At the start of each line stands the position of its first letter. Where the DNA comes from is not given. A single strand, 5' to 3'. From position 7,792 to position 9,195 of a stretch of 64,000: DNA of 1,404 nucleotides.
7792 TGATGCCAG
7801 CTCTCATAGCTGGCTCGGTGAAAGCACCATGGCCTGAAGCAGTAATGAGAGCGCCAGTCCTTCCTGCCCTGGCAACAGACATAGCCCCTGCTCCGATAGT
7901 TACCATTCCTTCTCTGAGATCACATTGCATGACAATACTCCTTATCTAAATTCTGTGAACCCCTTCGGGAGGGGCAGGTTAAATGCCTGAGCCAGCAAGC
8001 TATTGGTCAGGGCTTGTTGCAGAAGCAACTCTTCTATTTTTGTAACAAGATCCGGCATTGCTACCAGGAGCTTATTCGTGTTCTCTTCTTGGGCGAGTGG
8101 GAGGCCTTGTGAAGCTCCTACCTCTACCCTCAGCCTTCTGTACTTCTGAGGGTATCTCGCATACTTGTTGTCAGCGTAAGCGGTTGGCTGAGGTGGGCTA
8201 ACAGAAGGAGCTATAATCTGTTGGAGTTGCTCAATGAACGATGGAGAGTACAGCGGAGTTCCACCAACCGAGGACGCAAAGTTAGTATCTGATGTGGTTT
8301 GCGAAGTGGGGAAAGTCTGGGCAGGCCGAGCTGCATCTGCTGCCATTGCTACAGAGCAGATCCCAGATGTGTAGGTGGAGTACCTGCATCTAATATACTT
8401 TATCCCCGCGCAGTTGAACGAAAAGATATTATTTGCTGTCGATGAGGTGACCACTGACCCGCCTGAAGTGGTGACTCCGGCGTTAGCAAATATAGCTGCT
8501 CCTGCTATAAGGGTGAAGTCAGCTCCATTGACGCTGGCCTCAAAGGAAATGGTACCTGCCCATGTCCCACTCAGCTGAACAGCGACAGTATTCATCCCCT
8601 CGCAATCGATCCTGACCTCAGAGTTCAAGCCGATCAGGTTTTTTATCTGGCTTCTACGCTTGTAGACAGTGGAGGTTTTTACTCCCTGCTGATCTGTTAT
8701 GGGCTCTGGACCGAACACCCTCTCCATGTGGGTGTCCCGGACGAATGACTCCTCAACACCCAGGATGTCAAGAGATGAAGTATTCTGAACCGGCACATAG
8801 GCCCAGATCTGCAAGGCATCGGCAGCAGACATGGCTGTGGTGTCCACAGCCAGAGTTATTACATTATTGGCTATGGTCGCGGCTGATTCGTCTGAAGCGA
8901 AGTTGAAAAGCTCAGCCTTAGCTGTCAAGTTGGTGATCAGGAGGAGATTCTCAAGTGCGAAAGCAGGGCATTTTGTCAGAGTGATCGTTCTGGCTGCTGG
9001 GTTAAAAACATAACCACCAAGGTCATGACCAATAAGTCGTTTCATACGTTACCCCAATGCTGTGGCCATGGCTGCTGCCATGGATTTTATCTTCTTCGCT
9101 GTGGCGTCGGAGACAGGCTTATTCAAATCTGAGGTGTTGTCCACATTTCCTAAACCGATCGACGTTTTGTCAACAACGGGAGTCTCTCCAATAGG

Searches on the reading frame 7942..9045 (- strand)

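Call 26: search_protein_families(library=phrogs, proteins=[window:7942-9045:-], max_evalue=0.00001)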
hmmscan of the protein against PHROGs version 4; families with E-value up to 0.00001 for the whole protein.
window:7942-9045:- (367 aa): 1 family
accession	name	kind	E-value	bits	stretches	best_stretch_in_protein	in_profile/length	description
phrog_5838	-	head and packaging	6.6e-06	25.2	1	12-82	11-89/1106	virion structural protein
